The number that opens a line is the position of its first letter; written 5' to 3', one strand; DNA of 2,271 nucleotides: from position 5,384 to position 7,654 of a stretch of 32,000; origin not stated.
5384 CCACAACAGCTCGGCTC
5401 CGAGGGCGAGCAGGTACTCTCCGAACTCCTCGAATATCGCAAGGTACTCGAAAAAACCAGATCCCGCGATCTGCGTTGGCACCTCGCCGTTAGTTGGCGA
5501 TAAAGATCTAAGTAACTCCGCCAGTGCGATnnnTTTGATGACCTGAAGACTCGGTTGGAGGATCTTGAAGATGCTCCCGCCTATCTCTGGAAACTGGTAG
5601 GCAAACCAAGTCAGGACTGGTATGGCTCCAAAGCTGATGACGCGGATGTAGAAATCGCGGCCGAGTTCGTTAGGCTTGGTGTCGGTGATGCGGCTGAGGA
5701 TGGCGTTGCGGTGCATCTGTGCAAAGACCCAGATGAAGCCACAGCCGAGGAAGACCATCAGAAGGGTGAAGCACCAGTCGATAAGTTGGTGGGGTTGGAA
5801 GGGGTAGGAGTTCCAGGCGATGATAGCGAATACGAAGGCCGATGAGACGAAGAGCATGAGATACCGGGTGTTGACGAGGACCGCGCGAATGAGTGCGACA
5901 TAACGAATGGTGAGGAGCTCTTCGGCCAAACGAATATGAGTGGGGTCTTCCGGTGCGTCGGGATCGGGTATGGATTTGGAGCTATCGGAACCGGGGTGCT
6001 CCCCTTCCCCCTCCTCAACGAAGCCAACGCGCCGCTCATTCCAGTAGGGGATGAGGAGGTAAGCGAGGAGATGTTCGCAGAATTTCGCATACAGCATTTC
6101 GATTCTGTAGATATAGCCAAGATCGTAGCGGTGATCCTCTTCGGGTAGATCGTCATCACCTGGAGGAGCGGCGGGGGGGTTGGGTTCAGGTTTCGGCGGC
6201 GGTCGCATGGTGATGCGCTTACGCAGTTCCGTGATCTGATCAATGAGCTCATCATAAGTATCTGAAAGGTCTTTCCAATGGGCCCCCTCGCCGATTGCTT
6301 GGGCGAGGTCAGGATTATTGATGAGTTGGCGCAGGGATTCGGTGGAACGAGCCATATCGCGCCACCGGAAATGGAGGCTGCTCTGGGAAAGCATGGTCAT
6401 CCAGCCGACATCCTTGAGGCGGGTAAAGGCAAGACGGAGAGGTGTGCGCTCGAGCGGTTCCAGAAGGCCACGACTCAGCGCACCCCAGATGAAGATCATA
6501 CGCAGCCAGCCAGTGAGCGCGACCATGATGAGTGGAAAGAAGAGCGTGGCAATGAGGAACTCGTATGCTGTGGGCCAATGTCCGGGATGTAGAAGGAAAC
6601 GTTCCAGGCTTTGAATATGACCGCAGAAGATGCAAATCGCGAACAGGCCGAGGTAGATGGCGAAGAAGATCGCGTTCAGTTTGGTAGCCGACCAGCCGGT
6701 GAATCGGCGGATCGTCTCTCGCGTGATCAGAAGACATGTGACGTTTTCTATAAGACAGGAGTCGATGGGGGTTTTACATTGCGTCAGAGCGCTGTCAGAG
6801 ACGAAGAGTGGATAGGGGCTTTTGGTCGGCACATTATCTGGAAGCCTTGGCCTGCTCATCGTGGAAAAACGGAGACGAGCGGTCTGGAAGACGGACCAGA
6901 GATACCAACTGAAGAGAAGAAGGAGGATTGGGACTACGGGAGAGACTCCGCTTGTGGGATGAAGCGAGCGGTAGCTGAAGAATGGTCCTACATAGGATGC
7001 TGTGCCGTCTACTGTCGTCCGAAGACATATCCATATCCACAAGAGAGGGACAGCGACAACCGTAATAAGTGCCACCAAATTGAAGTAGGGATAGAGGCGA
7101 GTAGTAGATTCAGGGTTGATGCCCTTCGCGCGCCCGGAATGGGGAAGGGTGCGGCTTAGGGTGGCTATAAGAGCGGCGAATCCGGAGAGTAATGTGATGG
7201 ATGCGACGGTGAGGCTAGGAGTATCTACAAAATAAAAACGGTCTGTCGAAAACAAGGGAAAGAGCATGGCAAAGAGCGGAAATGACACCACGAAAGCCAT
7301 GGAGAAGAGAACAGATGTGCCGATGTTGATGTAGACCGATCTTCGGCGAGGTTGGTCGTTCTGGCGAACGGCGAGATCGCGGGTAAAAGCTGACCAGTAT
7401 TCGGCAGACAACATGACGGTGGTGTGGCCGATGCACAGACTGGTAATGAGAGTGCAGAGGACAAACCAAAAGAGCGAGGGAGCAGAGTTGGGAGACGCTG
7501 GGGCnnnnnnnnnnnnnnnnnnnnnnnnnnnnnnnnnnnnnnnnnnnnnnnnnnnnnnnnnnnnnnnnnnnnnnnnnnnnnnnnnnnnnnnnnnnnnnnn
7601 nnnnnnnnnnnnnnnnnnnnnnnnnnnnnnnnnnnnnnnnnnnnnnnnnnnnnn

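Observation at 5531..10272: Orphan ABC ATPase paired with a 1266-aa membrane protein instead of a recognisable permease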

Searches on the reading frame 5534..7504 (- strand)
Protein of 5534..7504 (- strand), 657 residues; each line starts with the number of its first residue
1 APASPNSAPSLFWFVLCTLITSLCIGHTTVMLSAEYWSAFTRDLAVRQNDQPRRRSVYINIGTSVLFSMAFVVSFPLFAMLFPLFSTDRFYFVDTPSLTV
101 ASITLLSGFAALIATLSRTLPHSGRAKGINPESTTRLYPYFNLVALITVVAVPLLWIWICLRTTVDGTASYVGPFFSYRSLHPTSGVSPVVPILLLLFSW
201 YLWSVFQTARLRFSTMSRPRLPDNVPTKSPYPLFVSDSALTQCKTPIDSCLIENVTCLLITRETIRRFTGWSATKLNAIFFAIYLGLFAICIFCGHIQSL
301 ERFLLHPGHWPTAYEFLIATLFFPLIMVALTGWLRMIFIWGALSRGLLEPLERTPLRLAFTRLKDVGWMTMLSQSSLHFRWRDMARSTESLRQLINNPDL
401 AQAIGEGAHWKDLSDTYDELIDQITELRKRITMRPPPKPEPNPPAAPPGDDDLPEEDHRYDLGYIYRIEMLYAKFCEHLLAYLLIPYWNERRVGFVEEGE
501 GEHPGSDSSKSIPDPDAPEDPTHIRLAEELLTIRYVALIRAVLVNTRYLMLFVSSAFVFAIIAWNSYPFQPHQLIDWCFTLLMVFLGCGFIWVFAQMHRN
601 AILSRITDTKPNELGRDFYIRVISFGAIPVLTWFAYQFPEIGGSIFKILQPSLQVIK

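Call 45: predict_structure(alignment_id=A4)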
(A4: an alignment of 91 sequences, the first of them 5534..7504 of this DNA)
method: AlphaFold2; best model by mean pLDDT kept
length: 657 residues; sequences in the alignment: 91
mean_pLDDT: 88.9   pTM: 0.89
mean pLDDT of the five models: 88.9, 87.8, 85.7, 84.9, 84.6
residues with pLDDT >= 90: 440; 70-90: 151; 50-70: 57; < 50: 9
segments of 3 or more residues with pLDDT < 50: 1-3
pLDDT, mean of each block of 10 residues (from residue 1): 66 97 98 93 94 97 98 96 68 91 98 98 91 92 97 97 88 93 92 97 96 93 96 96 93 93 93 94 93 88 77 94 93 94 96 93 74 83 95 98 96 98 95 76 83 91 95 98 97 70 51 64 96 96 94 92 90 87 90 90 83 69 72 76 76 61
secondary structure, 60 per line:
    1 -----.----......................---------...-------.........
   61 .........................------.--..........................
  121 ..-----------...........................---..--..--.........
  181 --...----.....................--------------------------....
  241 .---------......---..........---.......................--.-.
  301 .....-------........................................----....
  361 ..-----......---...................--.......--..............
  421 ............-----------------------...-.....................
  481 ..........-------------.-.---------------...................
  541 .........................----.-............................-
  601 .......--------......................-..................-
elements in order: H11-32 H52-85 H95-122 H134-160 H172-180 H190-210 H237-241 H251-256 H260-269 H273-295 H300-305 H313-352 H357-362 H368-373 H377-395 H398-404 H407-432 H460-490 H522-565 H572-599 H601-607 H616-637 H639-656
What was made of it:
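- TM7 and TM8 have long cytoplasmic extensions (call 45).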

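Call 47: fold_search(model_id=the predicted structure, library=pdb)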
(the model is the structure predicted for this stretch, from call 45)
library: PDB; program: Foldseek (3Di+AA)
matches with E <= 10: 94; with E <= 0.001: 0
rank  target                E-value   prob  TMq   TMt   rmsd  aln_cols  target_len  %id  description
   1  9j97_A                6.1e-01  0.25  0.13  0.19  22.0       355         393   14  Closed structure of human XPR1 (released 2025-03-12)
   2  4oh3_A                6.3e-01  0.13  0.13  0.16  25.8       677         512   11  Crystal structure of a nitrate transporter (released 2014-03-05)
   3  9g8j_C                7.6e-01  0.05  0.09  0.09  27.1       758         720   11  Structure of K+-dependent Na+-PPase from Thermotoga maritima in complex with zoledronate (released 2025-06-04)
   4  9jxo_A                1.0e+00  0.14  0.12  0.13  22.7       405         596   12  Cryo-EM structure of human XPR1-G621A (released 2025-08-27)
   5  8yfd_A                1.2e+00  0.12  0.13  0.19  29.1       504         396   14  Cryo EM structure of human phosphate channel XPR1 at open state (released 2024-10-09)
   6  8x5b_A                1.3e+00  0.14  0.12  0.17  22.8       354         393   17  Cryo-EM structures of human XPR1 in closed states (released 2024-07-03)
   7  6y7v_A                1.3e+00  0.28  0.12  0.28  17.3       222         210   11  Crystal structure of the KDEL receptor bound to HDEL peptide at pH 6.0 (released 2021-02-10)
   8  8yet_A                1.3e+00  0.18  0.15  0.16  17.9       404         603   14  Cryo EM structure of human phosphate channel XPR1 in complex with IP6 (released 2024-10-09)
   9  8zto_A                1.4e+00  0.14  0.13  0.18  20.0       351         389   13  Cryo-EM structure of the human XPR1 (released 2025-04-09)
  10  6zxr_A                1.6e+00  0.21  0.11  0.25  18.3       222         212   12  Crystal structure of the KDEL receptor bound to RDEL peptide at pH 6.0 (released 2021-02-24)
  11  7oye_A                1.8e+00  0.21  0.11  0.26  19.4       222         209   12  Crystal structure of the KDEL receptor bound to HDEL peptide at pH 7.0 (released 2022-07-13)
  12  9ijy_A                1.8e+00  0.13  0.14  0.20  17.9       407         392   10  Homo sapiens Xenotropic and Polytropic Retrovirus Receptor 1 (XPR1) with Y22A/E23A/K26A mutations (released 2025-01-22)
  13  9cl0_A                1.9e+00  0.15  0.13  0.20  21.9       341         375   17  Cryo-EM structure of human XPR1 in presence of inorganic phosphate and phytic acid (released 2025-06-18)
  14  9pym_A                1.9e+00  0.07  0.14  0.15  23.8       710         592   10  Cryo-EM structure of the isethionate TRAP transporter IseQM from Oleidesulfovibrio alaskensis with bound isethionate (released 2025-11-12)
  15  6i6h_A                1.9e+00  0.20  0.11  0.26  19.8       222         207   11  Crystal structure of the KDEL receptor in the peptide bound state (released 2019-02-27)
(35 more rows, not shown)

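Call 52: search_protein_representatives(alignment_id=A5)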
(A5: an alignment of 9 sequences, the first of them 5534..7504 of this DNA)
Query: 9 sequences, 650 profile positions. Proteins with E-value up to 0.001 (for the whole library): 2738; up to 1e-10: 1819; up to 1e-30: 616. The best 150 are listed.
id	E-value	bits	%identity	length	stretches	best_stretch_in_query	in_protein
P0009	0.0e+00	1094.5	-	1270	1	3-647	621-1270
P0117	2.5e-295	997.9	-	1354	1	2-650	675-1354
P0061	4.5e-280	947.5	-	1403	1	2-650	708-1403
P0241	1.1e-279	946.2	-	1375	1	3-650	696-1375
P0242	3.3e-274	928.1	-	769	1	2-650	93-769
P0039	7.9e-270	913.7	-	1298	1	5-650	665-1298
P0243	6.1e-269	910.7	-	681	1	14-650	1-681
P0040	9.5e-268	906.8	-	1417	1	7-648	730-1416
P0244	6.3e-262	887.5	-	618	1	47-650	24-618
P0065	1.5e-260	883.0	-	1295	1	6-650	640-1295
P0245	8.2e-257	870.7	-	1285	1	4-650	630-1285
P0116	2.1e-255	866.0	-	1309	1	5-650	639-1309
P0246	1.6e-250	849.8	-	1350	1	5-650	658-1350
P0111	1.2e-249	846.9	-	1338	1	4-650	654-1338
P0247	1.6e-247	839.9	-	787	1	3-650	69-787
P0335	8.6e-84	299.0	-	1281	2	298-650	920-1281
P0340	1.1e-80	288.7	-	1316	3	480-650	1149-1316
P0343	6.5e-80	286.2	-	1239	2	306-650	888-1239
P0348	3.4e-76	273.9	-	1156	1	12-650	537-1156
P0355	3.4e-70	254.1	-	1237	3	477-650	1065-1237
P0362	6.5e-66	239.9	-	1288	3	478-650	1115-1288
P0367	3.7e-62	227.5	-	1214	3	518-650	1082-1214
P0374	6.9e-59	216.7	-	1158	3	455-650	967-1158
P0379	4.0e-57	210.9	-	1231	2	313-650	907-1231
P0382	6.0e-56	207.0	-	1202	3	459-647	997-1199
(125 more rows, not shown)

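Call 54: search_protein_families(library=pfam, proteins=[P0335, P0340, P0343, P0348, P0355, P0367, P0374, P0382], max_evalue=0.01)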
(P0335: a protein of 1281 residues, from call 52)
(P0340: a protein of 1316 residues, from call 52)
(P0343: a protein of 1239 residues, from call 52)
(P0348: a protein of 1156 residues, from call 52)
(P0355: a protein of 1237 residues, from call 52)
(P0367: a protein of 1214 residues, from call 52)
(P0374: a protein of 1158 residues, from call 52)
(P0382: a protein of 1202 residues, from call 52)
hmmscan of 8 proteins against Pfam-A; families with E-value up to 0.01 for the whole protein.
P0335 (1281 aa): 0 families

P0340 (1316 aa): 0 families

P0343 (1239 aa): 0 families

P0348 (1156 aa): 0 families

P0355 (1237 aa): 0 families

P0367 (1214 aa): 0 families

P0374 (1158 aa): 0 families

P0382 (1202 aa): 0 families

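Call 55: list_cluster_members(proteins=[P0335, P0340, P0343, P0348, P0355, P0362, P0367, P0374, P0379, P0382])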
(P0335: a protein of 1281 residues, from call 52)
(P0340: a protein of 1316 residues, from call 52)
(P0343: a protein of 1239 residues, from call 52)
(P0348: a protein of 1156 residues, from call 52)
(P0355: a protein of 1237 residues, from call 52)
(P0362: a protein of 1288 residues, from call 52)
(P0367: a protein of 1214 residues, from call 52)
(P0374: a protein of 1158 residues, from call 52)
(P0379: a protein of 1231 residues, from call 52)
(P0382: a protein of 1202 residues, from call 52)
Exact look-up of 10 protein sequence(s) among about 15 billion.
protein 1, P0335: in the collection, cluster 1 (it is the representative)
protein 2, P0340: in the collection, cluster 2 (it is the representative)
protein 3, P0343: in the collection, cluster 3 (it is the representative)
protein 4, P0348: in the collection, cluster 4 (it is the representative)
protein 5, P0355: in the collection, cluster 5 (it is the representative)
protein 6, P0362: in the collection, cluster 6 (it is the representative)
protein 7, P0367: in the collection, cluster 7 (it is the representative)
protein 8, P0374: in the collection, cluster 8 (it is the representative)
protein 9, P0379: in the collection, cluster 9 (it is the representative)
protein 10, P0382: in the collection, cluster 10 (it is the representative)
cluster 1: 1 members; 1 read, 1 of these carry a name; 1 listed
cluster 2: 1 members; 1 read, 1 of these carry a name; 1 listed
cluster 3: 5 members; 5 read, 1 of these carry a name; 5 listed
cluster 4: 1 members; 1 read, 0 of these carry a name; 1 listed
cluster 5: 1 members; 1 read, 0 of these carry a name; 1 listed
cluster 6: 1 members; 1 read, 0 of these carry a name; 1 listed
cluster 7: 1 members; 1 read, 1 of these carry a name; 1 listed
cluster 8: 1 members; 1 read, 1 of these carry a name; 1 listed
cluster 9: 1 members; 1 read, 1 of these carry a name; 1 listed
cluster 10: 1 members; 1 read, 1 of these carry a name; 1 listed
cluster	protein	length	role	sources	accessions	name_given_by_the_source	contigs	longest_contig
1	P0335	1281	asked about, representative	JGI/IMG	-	hypothetical protein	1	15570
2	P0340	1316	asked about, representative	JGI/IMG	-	hypothetical protein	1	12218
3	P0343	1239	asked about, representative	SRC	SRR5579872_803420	-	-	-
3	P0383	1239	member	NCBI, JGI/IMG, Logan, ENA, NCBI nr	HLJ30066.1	MAG TPA: hypothetical protein VKY85_25395 [Candidatus Angelobacter sp.] | hypothetical protein [Candidatus Angelobacter sp.]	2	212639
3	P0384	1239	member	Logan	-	-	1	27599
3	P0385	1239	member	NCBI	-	-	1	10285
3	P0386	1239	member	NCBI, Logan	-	-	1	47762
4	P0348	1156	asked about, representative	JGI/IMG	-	-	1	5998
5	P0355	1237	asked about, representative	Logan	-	-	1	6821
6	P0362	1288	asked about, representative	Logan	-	-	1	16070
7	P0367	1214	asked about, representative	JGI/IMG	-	hypothetical protein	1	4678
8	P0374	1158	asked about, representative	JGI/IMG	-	hypothetical protein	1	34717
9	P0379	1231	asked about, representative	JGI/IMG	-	hypothetical protein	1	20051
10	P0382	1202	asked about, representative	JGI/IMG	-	hypothetical protein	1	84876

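Call 57: find_encoding_contigs(protein=P0383, flank=8000, max_places=2)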
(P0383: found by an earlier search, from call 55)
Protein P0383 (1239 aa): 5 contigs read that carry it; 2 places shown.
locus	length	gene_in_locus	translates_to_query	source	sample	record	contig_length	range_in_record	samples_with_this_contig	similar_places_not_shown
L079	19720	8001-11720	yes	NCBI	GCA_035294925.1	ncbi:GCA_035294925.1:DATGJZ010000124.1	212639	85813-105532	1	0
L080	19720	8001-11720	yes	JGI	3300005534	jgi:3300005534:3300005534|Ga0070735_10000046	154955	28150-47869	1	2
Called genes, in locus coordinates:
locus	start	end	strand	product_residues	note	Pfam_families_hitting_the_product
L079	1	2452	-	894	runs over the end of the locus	PF01738:DLH, PF02129:Peptidase_S15 (faint), PF12697:Abhydrolase_6, PF20434:BD-FAE (weak), PF00326:Peptidase_S9, PF11306:DUF3108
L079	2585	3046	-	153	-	-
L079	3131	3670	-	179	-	PF01625:PMSR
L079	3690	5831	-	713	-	PF02897:Peptidase_S9_N, PF00326:Peptidase_S9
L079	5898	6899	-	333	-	PF20990:DUF2207_C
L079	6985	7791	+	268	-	PF13489:Methyltransf_23, PF13649:Methyltransf_25, PF08241:Methyltransf_11, PF08242:Methyltransf_12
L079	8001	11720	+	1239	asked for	-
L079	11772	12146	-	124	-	PF07238:PilZ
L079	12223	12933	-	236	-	PF00230:MIP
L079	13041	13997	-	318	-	PF00795:CN_hydrolase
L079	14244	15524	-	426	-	PF12588:PSDC, PF02666:PS_Dcarbxylase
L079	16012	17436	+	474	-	PF03601:Cons_hypoth698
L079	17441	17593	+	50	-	-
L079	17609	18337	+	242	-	-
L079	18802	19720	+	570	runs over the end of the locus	PF04185:Phosphoesterase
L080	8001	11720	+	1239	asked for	-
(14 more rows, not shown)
